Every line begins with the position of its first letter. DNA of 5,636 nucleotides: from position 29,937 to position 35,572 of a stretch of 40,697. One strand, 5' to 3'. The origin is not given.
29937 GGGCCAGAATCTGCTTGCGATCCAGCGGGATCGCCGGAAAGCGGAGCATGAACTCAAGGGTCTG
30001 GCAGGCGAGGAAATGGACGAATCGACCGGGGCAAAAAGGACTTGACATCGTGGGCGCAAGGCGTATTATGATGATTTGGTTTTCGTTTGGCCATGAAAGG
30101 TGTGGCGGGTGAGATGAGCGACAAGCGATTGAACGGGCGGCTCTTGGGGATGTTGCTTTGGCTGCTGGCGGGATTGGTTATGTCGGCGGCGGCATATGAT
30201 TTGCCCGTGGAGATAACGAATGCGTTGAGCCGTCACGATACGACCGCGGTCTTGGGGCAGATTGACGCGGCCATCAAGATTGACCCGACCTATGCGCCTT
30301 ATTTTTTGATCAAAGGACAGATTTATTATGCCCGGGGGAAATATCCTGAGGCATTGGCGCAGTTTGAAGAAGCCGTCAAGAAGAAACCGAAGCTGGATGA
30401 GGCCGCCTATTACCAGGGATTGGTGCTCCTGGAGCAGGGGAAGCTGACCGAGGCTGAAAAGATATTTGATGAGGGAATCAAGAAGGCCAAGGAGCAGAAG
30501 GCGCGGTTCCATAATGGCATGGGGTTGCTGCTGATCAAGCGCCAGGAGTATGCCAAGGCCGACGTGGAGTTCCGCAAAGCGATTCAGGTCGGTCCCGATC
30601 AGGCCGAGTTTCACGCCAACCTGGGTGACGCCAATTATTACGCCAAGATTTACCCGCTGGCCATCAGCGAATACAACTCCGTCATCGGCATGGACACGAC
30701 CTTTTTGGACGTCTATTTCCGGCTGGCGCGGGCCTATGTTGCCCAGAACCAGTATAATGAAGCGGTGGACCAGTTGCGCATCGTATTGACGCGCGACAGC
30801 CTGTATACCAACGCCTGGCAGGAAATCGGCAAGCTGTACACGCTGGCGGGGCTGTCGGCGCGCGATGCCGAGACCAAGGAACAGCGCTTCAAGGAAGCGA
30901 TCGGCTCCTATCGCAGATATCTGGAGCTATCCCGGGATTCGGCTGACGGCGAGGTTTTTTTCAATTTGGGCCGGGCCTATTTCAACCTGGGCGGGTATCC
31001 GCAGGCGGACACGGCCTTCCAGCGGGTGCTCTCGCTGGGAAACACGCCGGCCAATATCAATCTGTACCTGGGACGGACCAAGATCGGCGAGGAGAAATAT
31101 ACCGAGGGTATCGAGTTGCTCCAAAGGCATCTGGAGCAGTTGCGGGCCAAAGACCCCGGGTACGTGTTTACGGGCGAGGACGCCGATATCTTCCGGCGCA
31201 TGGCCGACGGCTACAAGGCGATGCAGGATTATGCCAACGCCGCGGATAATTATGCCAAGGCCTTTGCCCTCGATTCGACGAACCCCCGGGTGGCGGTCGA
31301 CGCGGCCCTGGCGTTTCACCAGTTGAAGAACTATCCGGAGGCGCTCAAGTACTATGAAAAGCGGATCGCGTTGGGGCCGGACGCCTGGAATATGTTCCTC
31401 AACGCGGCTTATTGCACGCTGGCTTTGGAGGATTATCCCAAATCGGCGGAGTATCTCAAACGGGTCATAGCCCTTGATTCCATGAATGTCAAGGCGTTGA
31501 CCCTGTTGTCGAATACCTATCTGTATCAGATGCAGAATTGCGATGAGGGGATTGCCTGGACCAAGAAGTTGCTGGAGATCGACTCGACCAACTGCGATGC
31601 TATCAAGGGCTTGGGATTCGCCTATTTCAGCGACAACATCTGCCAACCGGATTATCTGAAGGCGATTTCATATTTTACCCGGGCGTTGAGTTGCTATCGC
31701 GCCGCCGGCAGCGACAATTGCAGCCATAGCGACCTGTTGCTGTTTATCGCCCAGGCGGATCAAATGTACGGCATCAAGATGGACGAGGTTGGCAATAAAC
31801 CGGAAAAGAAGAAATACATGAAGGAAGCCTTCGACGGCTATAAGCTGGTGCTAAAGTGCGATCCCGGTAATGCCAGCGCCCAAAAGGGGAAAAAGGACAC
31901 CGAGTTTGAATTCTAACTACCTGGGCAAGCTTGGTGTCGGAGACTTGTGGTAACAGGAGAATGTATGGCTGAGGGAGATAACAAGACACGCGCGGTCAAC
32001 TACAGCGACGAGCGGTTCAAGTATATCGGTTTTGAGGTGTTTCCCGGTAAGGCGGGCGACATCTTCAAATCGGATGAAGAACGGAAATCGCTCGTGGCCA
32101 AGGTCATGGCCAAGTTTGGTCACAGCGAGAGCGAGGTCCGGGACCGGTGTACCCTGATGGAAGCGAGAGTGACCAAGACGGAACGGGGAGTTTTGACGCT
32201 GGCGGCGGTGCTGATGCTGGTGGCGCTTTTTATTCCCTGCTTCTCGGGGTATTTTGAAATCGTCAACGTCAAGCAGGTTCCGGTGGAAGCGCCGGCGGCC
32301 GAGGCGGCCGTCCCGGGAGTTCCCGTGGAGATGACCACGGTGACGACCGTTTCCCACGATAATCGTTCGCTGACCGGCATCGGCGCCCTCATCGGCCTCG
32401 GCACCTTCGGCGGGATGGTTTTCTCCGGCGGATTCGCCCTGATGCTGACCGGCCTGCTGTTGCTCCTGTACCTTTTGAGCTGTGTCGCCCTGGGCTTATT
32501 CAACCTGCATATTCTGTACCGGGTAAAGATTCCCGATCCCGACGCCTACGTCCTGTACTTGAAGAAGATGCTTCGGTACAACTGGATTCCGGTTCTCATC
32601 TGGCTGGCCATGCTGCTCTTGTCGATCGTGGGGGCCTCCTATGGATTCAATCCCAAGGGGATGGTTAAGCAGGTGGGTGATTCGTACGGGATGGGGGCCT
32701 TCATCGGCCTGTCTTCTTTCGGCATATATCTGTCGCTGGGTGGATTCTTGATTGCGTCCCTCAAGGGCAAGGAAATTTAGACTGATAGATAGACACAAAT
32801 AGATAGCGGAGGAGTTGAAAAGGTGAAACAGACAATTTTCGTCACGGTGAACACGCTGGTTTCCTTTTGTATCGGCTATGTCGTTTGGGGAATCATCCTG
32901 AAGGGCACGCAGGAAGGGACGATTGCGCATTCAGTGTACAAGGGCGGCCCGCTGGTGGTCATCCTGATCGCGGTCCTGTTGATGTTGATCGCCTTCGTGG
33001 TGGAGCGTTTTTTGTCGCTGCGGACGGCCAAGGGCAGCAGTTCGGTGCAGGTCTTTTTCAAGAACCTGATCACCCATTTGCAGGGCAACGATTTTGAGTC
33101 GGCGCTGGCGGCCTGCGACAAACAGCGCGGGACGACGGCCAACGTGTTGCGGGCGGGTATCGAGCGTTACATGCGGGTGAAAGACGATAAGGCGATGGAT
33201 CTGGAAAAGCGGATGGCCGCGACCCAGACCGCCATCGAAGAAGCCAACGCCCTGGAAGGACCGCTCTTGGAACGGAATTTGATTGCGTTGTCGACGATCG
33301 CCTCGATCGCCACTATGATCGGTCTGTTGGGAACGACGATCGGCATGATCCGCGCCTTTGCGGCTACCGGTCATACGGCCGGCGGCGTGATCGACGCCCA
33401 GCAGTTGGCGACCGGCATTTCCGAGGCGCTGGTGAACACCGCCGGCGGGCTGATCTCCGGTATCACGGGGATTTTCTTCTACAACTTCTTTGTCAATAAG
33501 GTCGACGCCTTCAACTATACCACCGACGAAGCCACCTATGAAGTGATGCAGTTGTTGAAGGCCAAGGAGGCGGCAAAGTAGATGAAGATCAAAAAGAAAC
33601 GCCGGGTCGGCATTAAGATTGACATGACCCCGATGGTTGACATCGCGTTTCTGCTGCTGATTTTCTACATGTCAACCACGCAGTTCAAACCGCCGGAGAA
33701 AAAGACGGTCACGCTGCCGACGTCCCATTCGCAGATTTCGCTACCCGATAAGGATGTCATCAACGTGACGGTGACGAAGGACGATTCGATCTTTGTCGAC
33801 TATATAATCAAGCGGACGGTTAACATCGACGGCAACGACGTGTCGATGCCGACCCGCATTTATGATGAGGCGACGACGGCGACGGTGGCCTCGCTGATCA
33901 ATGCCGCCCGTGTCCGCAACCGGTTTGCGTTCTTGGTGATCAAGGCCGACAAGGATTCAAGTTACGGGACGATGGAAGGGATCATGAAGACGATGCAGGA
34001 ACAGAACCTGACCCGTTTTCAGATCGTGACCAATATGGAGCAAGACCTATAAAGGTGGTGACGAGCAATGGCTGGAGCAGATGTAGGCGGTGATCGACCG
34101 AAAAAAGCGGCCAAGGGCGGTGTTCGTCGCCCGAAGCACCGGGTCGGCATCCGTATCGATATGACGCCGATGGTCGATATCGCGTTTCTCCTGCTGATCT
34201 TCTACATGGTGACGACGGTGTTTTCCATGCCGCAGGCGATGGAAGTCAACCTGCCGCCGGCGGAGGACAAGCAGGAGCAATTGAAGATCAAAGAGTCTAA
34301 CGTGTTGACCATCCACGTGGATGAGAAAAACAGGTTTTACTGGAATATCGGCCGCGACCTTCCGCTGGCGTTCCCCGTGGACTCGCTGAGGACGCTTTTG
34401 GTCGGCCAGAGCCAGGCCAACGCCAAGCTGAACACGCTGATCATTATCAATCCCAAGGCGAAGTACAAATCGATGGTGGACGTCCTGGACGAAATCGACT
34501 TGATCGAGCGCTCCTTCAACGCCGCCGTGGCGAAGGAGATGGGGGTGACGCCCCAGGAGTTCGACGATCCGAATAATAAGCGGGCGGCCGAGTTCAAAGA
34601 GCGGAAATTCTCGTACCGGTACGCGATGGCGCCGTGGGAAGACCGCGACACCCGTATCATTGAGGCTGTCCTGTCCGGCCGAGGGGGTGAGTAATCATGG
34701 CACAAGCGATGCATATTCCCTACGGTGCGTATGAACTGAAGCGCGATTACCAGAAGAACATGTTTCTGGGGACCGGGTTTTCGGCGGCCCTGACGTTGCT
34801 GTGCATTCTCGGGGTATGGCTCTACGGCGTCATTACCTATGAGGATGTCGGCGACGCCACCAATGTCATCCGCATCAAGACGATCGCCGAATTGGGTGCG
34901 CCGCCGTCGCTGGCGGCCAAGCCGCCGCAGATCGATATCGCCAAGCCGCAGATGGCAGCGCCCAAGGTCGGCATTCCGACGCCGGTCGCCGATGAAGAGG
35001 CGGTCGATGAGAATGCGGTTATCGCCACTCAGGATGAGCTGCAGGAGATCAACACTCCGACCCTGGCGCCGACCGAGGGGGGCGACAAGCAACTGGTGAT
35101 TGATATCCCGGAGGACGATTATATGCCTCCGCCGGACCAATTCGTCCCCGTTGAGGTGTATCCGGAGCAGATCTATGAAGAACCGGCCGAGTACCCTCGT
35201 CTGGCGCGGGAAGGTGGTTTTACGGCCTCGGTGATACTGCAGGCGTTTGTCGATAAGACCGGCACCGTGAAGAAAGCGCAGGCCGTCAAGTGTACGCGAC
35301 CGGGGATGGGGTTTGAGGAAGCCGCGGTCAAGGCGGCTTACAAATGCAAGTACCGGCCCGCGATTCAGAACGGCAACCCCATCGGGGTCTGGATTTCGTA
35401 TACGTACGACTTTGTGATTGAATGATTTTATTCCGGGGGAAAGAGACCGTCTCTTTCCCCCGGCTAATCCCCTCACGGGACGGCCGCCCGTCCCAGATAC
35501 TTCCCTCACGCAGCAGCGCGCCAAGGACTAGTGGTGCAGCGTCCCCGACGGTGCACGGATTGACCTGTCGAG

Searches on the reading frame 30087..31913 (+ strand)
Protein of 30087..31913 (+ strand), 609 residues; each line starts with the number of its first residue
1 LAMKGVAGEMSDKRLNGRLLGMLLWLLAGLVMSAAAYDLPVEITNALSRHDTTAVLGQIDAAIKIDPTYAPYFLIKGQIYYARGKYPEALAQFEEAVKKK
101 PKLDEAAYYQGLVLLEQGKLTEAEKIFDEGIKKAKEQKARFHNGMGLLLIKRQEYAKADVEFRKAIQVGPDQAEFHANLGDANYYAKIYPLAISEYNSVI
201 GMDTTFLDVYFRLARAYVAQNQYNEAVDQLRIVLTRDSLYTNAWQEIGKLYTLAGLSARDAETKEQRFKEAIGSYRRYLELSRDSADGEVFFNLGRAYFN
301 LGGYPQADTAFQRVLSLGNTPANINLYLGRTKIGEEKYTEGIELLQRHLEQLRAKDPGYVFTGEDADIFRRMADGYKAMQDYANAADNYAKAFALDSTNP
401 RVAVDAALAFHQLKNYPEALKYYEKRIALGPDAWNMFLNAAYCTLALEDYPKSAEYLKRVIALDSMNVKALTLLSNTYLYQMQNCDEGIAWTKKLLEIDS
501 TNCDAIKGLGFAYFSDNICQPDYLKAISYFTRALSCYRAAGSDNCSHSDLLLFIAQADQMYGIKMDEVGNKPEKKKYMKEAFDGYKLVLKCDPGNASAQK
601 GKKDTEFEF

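Call 21: search_protein_families(library=pfam, proteins=[window:30087-31913:+], max_evalue=0.001)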
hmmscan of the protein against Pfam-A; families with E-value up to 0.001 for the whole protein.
window:30087-31913:+ (609 aa): 24 families
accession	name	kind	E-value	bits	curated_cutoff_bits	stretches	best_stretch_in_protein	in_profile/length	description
PF07719.23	TPR_2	-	2.7e-34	114.9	27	1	76-102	7-33/34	Tetratricopeptide repeat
PF13432.12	TPR_16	-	2e-32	111.7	32.7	1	77-131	4-58/65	Tetratricopeptide repeat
PF13414.12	TPR_11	-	4.1e-31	106.8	26.8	2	77-118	1-42/42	TPR repeat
PF14559.12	TPR_19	-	1e-26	93.5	25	3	81-144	2-64/68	Tetratricopeptide repeat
PF00515.34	TPR_1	-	7.1e-26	89.4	27.8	1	76-102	7-33/34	Tetratricopeptide repeat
PF13424.12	TPR_12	-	1.5e-23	83.2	30.1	0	366-429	3-74/77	Tetratricopeptide repeat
PF13428.12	TPR_14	-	2.1e-21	74.6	23.5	0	208-249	2-43/44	Tetratricopeptide repeat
PF13431.12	TPR_17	-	4.4e-20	70.7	24.4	0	61-90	4-33/34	Tetratricopeptide repeat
PF13181.12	TPR_8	-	4.5e-17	61.1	25.7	0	208-231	2-25/34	Tetratricopeptide repeat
PF13176.12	TPR_7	-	1.2e-14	53.5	27.9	0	211-232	3-24/36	Tetratricopeptide repeat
PF13174.12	TPR_6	-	1.9e-14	53.7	26.3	0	208-236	1-29/33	Tetratricopeptide repeat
PF12895.13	ANAPC3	-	2.8e-14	53.6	27.2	1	75-129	28-81/82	Anaphase-promoting complex, cyclosome, subunit 3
PF13374.12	TPR_10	-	2.5e-12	46.8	27.5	0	77-98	9-30/42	Tetratricopeptide repeat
PF23914.1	TPR_CcmH_CycH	-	2.6e-10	40.8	42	0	75-170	55-152/158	Cytochrome c-type biogenesis protein H TPR domain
PF25062.1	ARM_TT21_N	-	9.4e-10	39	40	1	88-226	80-221/222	Tetratricopeptide repeat protein 21 N-terminal ARM repeat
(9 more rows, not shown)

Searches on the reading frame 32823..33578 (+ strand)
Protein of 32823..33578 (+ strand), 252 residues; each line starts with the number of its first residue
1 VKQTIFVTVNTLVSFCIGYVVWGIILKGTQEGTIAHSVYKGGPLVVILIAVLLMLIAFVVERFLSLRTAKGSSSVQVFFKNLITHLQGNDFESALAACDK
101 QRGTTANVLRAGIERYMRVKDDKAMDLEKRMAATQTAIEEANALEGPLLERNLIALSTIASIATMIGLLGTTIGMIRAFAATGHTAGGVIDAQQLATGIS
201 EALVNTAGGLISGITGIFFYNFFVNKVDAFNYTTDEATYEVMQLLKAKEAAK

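Call 21: search_protein_families(library=pfam, proteins=[window:32823-33578:+], max_evalue=0.001)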
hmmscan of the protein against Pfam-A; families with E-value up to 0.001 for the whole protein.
window:32823-33578:+ (252 aa): 2 families
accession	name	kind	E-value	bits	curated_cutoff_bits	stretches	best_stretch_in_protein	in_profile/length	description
PF01618.21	MotA_ExbB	-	1.1e-24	87.1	22.9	1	106-231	7-122/127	MotA/TolQ/ExbB proton channel family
PF20990.2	DUF2207_C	-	0.00014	22.1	33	0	98-236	81-195/247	Predicted membrane protein (DUF2207) C-terminal domain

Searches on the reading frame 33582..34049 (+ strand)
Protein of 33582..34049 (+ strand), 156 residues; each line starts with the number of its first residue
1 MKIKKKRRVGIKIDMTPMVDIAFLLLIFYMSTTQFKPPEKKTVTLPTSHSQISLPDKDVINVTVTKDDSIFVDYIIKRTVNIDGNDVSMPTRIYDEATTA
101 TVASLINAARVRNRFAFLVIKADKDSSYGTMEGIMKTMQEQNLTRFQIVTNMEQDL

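Call 21: search_protein_families(library=pfam, proteins=[window:33582-34049:+], max_evalue=0.001)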
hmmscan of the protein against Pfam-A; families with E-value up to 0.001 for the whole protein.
window:33582-34049:+ (156 aa): 1 family
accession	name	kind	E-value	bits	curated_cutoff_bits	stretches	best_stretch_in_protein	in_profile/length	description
PF02472.21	ExbD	-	9.9e-23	81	25.4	1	11-151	6-126/128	Biopolymer transport protein ExbD/TolR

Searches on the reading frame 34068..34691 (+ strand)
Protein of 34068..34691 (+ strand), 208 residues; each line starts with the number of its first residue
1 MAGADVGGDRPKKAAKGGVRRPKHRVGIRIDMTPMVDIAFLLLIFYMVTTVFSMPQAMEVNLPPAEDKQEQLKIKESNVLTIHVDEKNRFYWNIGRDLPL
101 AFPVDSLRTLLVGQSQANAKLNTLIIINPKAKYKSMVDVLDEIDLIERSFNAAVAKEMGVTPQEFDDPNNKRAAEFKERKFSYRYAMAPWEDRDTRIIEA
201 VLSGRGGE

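Call 21: search_protein_families(library=pfam, proteins=[window:34068-34691:+], max_evalue=0.001)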
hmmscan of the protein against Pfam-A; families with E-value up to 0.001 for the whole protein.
window:34068-34691:+ (208 aa): 1 family
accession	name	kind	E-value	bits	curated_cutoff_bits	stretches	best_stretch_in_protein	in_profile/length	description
PF02472.21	ExbD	-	3.8e-21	75.9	25.4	1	28-143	6-113/128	Biopolymer transport protein ExbD/TolR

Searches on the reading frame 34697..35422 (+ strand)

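Call 21: search_protein_families(library=pfam, proteins=[window:34697-35422:+], max_evalue=0.001)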
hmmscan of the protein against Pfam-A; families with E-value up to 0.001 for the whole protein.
window:34697-35422:+ (242 aa): 1 family
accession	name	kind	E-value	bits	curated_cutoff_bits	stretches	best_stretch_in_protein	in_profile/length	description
PF03544.19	TonB_C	-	1.1e-11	45.4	24.6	1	164-240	3-78/79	Gram-negative bacterial TonB protein C-terminal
